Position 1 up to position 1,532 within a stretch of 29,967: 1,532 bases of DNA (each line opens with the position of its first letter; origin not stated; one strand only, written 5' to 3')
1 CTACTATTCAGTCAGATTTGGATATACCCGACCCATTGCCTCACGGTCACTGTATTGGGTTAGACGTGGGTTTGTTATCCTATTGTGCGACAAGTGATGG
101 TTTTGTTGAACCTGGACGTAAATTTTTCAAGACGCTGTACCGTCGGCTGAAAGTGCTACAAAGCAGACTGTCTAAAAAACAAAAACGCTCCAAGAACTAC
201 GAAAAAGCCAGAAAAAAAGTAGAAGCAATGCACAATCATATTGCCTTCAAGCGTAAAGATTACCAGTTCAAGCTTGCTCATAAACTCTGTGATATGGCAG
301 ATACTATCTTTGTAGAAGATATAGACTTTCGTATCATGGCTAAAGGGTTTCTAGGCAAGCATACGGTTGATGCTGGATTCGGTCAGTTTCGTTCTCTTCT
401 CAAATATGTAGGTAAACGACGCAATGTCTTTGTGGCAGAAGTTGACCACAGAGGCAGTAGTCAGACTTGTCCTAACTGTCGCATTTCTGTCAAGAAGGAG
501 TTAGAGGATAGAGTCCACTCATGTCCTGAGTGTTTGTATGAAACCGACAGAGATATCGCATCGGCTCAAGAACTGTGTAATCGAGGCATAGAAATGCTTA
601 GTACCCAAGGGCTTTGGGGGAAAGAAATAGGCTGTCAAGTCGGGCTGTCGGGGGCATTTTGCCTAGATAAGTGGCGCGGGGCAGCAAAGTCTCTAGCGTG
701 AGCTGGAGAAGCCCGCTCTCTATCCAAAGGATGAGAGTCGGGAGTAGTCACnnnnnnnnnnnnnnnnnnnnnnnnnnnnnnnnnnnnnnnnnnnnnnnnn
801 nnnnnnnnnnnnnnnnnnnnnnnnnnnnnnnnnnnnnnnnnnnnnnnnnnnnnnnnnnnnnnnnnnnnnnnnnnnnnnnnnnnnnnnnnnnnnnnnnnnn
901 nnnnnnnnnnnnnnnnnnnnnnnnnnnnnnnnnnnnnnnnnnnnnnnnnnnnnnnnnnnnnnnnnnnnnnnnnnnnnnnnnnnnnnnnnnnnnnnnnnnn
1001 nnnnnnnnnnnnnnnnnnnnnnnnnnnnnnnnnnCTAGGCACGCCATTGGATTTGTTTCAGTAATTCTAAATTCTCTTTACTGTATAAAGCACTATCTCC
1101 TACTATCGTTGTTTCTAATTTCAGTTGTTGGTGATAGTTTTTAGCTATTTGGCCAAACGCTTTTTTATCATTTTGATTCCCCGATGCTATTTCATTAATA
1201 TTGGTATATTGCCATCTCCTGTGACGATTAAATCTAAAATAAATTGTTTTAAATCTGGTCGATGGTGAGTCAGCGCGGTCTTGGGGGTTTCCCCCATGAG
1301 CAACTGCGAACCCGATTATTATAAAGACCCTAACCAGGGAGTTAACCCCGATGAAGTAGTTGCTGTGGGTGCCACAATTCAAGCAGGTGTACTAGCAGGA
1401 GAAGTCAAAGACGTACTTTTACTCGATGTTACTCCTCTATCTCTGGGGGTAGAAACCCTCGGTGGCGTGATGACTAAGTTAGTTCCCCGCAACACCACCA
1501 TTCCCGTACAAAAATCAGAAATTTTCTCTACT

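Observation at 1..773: TnpB nuclease with intact catalytic motifs, plus the right-end hairpin and flank expected of its omega-RNA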

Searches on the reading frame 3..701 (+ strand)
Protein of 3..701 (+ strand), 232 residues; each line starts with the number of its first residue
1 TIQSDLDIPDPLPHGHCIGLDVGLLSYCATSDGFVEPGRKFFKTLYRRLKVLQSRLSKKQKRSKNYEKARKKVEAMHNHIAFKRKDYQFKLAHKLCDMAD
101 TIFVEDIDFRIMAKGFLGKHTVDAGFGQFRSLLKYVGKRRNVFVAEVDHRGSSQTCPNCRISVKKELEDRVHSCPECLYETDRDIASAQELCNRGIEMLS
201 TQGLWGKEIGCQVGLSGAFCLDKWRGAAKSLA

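Call 9: search_protein_families(library=pfam, proteins=[window:3-701:+], max_evalue=0.01)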
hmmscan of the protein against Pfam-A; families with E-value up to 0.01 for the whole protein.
window:3-701:+ (232 aa): 3 families
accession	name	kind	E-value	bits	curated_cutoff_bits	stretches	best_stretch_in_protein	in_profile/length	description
PF07282.18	Cas12f1-like_TNB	-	1.7e-16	60.6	26.3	1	126-189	1-58/60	Cas12f1-like, TNB domain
PF01385.25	OrfB_IS605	-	2.3e-16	60.5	30.5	1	13-113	14-117/120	Probable transposase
PF24460.1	DUF7575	-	0.0011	18.7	28.5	0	171-185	3-17/28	Domain of unknown function (DUF7575)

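Call 11: find_homologous_proteins(query=window:3-701:+)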
Query window:3-701:+ (232 aa): 390 proteins with E <= 0.001 among 471 candidates; the best 120 are listed.
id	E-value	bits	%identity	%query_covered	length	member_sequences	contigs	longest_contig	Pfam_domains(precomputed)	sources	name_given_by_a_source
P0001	2.8e-143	493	90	100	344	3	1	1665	PF01385.26,PF07282.19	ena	-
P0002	2.2e-131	454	92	90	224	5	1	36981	PF01385.26,PF07282.19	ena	-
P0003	5.4e-131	453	85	98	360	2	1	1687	PF01385.26,PF07282.19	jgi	jgi:putative transposase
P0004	9.0e-131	452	85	99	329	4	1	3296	PF01385.26,PF07282.19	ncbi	ncbi:MAG: transposase, partial [Waterburya sp.]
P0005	8.3e-130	449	85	99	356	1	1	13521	PF12323.15,PF01385.26,PF07282.19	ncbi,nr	ncbi:transposase [Pleurocapsales cyanobacterium LEGE 06147]|nr:transposase [Pleurocapsales cyanobact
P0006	2.8e-129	448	84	98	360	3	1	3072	PF01385.26,PF07282.19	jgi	-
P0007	4.8e-128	444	83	99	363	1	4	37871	PF01385.26,PF07282.19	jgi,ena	jgi:putative transposase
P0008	8.8e-128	443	84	98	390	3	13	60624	PF01385.26,PF07282.19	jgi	jgi:putative transposase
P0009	1.1e-127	442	81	99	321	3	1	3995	PF01385.26,PF07282.19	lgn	-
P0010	6.7e-127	440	82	99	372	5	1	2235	PF01385.26,PF07282.19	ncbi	-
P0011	2.3e-125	435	79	94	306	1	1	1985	PF01385.26,PF07282.19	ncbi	-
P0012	2.3e-125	435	81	99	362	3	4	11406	PF01385.26,PF07282.19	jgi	jgi:putative transposase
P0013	2.6e-125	435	81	99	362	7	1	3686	PF01385.26,PF07282.19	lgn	-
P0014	3.6e-125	434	80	99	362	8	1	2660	PF01385.26,PF07282.19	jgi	jgi:putative transposase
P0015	3.3e-124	431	85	94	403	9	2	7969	PF12323.15,PF01385.26,PF07282.19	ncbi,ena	-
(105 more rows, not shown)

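Call 12: find_related_loci(query=window:3-701:+, collection=genome_contigs, flank=2500)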
Query window:3-701:+ (232 aa) in genome_contigs; peptide patterns used: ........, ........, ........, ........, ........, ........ (x = any residue, [..] = any of these).
228 stretches matched a pattern; 124 encode a relative of the query (tblastn E <= 1e-3); the best 80 are kept; 80 distinct loci.
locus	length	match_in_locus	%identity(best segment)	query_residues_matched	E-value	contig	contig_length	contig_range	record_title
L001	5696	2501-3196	99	1-232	1e-158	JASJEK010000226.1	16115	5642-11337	MAG: Xenococcaceae cyanobacterium MO_234.B1 MO_234.c_2002, whole genome shotgun sequence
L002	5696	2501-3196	90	1-232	5e-148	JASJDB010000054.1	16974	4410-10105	MAG: Xenococcaceae cyanobacterium MO_167.B52 MO_167.c_2076, whole genome shotgun sequence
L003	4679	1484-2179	90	1-232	4e-148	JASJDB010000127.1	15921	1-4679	MAG: Xenococcaceae cyanobacterium MO_167.B52 MO_167.c_3688, whole genome shotgun sequence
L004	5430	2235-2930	89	1-232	1e-146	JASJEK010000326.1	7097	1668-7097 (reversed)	MAG: Xenococcaceae cyanobacterium MO_234.B1 MO_234.c_3955, whole genome shotgun sequence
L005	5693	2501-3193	88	1-231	9e-145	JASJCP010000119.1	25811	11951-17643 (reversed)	MAG: Xenococcaceae cyanobacterium MO_167.B27 MO_167.c_1867, whole genome shotgun sequence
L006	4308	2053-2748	90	1-232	7e-148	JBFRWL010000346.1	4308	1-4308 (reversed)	MAG: Prochloraceae cyanobacterium isolate 05_out_wi_poop_bin.33 05outWiPooB33_c_000001594574, whole genome shotgun seque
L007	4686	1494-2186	88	1-231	1e-143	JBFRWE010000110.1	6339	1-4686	MAG: Xenococcaceae cyanobacterium isolate 09_out_wi_poop_bin.12 09outWiPooB12_c_000000819021, whole genome shotgun seque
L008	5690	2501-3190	87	1-230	4e-139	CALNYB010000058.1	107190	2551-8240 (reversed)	MAG: Cyanobacteriota bacterium isolate HOU_bin.0041 genome assembly, contig: contig_12153, whole genome shotgun sequence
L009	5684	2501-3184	86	1-228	6e-139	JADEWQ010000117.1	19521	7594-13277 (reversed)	Pleurocapsales cyanobacterium LEGE 06147 NODE_297_length_, whole genome shotgun sequence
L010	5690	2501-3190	84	1-230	1e-134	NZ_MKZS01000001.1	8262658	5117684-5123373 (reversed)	Moorena bouillonii PNG strain PNG5-198 Ga0081470_101, whole genome shotgun sequence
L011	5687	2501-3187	85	1-229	2e-134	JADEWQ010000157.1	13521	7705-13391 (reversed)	Pleurocapsales cyanobacterium LEGE 06147 NODE_415_length_, whole genome shotgun sequence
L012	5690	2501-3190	82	1-230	2e-130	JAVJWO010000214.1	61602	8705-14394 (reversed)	MAG: Coleofasciculus chthonoplastes F2-STO-03 k141_70893, whole genome shotgun sequence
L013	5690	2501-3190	81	1-230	3e-130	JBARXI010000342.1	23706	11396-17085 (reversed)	MAG: Microcoleaceae cyanobacterium isolate MFD12174_ilm_asm_bin4 k127_52852, whole genome shotgun sequence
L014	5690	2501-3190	82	1-230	3e-129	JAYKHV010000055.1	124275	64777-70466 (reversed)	MAG: Lyngbya sp. isolate 280001 NODE_8386686, whole genome shotgun sequence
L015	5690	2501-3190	80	1-230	5e-129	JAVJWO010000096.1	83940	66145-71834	MAG: Coleofasciculus chthonoplastes F2-STO-03 k141_47384, whole genome shotgun sequence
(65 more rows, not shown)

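Call 15: search_solved_structures(query=window:3-701:+, max_evalue=0.01, show_alignments=2)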
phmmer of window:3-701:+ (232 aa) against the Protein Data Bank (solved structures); distinct sequences matched with E-value up to 0.01: 9.
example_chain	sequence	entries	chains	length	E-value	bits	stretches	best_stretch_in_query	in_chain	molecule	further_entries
9yyg_A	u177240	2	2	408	5.3e-19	71.9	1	6-190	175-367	AI-designed RNA-guided nuclease | AI-generated RNA-guided nuclease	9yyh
8bf8_A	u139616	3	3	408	2.1e-16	63.4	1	11-190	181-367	RNA-guided DNA endonuclease TnpB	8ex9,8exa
8h1j_A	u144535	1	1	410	2.1e-16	63.4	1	11-190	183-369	RNA-guided DNA endonuclease TnpB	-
9j09_A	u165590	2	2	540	6.5e-11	45.5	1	43-196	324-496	Transposase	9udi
9jfo_A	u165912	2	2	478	3.9e-08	36.4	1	62-193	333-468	LaTranC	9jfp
9jfq_A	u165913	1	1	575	5.8e-08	35.8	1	62-195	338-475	LaTranC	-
9b0l_P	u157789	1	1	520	1.4e-07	34.6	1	45-196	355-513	TnpB-like protein L79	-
8iaz_A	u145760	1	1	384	7.4e-07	32.2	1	18-189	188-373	Transposase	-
8hr5_A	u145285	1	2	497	3e-05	26.9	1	4-192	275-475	Transposase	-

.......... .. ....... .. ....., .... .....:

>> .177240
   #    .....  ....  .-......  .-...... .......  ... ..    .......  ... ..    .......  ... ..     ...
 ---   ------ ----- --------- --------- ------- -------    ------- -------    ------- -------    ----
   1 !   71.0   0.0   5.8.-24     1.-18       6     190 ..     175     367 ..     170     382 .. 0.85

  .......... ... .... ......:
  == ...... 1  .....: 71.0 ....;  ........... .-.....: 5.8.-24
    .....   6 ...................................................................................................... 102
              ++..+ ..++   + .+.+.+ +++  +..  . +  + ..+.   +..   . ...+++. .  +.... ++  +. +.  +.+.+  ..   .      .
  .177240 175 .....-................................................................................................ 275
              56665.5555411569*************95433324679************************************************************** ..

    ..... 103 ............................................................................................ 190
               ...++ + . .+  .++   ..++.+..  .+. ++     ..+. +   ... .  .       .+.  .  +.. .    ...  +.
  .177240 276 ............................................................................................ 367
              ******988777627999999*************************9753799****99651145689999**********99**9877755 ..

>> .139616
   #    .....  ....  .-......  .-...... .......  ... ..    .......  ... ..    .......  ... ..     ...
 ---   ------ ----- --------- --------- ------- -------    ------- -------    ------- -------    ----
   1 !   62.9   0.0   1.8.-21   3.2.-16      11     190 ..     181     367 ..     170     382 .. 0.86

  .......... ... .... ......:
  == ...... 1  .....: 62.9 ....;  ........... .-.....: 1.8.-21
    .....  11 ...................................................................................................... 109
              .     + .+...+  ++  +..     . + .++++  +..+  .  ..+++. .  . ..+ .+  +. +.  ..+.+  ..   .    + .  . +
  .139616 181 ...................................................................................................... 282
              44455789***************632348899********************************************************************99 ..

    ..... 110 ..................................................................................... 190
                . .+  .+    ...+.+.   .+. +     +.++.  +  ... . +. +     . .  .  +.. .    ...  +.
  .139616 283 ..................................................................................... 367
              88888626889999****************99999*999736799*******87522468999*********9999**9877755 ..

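Call 23: search_protein_families(library=ncbifam, proteins=[window:3-701:+, L001:1964-3199:+], max_evalue=0.1)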
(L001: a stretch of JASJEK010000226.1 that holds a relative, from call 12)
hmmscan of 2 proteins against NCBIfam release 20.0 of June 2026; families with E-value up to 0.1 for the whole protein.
window:3-701:+ (232 aa): 6 families
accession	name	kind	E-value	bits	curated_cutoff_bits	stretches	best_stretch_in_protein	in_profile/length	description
NF040570.1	guided_TnpB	subfamily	6.2e-46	157.4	100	1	12-194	191-389/389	RNA-guided endonuclease TnpB family protein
NF038281.1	IS200_TnpB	exception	5.6e-37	127.7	425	1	13-195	173-359/360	IS200/IS605 family element RNA-guided endonuclease TnpB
NF038280.1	IS607_TnpB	exception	1.2e-21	77.2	350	1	17-205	204-402/431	IS607 family element RNA-guided endonuclease TnpB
NF038192.1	V_cas_c2c8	exception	1.6e-15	57.2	350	2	16-114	263-384/457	type V CRISPR-associated protein C2c8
NF049972.1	CRISPR_Cas12f2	exception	0.0066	15.3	450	1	17-199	328-523/524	type V CRISPR-associated effector Cas12f2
NF003409.0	PRK04778.1-3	equivalog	0.036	12.8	562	1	106-187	289-372/570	septation ring formation regulator EzrA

L001:1964-3199:+ (411 aa): 5 families
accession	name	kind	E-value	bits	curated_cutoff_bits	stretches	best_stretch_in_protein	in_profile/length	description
NF040570.1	guided_TnpB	subfamily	2.7e-78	264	100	1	5-373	1-389/389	RNA-guided endonuclease TnpB family protein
NF038281.1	IS200_TnpB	exception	1.6e-58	198.6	425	1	5-374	4-359/360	IS200/IS605 family element RNA-guided endonuclease TnpB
NF038192.1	V_cas_c2c8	exception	5.7e-31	108.1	350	1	77-338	139-450/457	type V CRISPR-associated protein C2c8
NF038280.1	IS607_TnpB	exception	2.8e-24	85.9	350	1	111-384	110-402/431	IS607 family element RNA-guided endonuclease TnpB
NF049972.1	CRISPR_Cas12f2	exception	0.00045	19.1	450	1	172-378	306-523/524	type V CRISPR-associated effector Cas12f2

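Call 75: find_encoding_contigs(protein=window:3-701:+, flank=3000, max_places=6)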
Protein window:3-701:+ (232 aa): no gene with exactly this product is on record in the collection.

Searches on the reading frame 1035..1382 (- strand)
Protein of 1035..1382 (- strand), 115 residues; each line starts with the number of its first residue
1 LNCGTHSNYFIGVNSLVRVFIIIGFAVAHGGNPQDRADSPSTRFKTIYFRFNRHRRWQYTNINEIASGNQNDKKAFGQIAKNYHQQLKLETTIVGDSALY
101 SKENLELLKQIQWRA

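Call 9: search_protein_families(library=pfam, proteins=[window:1035-1382:-], max_evalue=0.01)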
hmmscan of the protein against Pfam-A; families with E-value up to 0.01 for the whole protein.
window:1035-1382:- (115 aa): 0 families

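Call 23: search_protein_families(library=ncbifam, proteins=[window:1035-1382:-], max_evalue=0.1)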
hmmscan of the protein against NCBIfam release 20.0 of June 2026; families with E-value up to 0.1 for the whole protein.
window:1035-1382:- (115 aa): 2 families
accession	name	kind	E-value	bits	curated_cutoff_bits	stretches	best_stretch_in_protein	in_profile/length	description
NF033559.2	transpos_IS1634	equivalog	4.3e-09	35.9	100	1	64-110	183-232/483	IS1634 family transposase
NF033551.1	transpos_IS1182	equivalog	0.007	15.3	270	1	64-112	285-334/488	IS1182 family transposase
